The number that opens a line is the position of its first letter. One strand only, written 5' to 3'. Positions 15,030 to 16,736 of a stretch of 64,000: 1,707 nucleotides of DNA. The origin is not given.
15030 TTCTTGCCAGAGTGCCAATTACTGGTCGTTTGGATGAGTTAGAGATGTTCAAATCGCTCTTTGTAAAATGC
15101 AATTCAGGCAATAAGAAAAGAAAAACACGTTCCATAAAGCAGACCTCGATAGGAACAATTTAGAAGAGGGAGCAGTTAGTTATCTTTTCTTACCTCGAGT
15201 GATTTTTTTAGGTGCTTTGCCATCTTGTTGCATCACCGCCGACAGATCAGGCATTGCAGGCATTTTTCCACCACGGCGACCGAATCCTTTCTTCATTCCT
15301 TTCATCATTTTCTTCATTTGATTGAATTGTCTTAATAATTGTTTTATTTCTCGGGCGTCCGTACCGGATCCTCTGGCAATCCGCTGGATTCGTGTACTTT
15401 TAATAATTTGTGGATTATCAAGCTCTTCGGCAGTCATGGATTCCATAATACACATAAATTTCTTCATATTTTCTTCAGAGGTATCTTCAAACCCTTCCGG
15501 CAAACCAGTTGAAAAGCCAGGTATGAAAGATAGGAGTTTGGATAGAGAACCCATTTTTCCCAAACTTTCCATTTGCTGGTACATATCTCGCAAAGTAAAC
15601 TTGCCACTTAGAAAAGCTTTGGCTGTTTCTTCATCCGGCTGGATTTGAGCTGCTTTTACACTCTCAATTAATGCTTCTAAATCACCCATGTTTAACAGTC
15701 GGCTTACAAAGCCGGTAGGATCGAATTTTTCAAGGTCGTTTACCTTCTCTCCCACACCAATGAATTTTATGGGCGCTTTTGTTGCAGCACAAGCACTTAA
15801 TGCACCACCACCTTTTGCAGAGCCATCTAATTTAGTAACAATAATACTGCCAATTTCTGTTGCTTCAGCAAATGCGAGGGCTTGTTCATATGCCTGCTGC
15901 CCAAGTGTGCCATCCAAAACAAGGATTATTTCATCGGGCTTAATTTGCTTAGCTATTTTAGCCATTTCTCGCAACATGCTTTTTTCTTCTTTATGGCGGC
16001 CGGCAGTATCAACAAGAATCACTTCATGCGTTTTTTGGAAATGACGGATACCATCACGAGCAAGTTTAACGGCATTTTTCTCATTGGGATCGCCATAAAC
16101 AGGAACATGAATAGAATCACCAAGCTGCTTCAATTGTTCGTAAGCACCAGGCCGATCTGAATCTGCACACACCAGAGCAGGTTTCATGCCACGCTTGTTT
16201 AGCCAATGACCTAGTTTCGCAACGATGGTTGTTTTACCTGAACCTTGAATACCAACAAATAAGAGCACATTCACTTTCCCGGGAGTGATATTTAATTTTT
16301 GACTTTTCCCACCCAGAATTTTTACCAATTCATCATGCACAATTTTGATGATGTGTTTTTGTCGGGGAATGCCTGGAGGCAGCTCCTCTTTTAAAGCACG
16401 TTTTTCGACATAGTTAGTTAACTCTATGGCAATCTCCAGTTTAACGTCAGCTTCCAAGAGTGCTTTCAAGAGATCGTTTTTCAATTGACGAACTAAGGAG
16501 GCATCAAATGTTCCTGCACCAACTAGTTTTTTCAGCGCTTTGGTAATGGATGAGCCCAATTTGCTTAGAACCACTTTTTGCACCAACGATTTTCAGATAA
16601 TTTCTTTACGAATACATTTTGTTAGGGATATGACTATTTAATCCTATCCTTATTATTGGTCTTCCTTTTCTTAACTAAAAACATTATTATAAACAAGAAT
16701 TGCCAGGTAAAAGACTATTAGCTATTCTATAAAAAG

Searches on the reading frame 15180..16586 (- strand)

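Call 77: search_protein_families(library=pfam, proteins=[window:15180-16586:-], max_evalue=0.00001)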
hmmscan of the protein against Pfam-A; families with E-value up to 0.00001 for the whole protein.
window:15180-16586:- (468 aa): 4 families
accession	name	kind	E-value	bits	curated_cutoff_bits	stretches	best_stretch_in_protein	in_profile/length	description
PF00448.28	SRP54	-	1.8e-71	240.3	22.7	1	106-298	2-195/196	SRP54-type protein, GTPase domain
PF02978.25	SRP_SPB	-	9.2e-34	116.1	27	1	329-428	1-91/91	Signal peptide binding domain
PF02881.24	SRP54_N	-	4.8e-13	49.6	22.4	1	10-87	1-75/75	SRP54-type protein, helical bundle domain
PF13401.12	AAA_22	-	5.3e-06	27.2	27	0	107-213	7-109/130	AAA domain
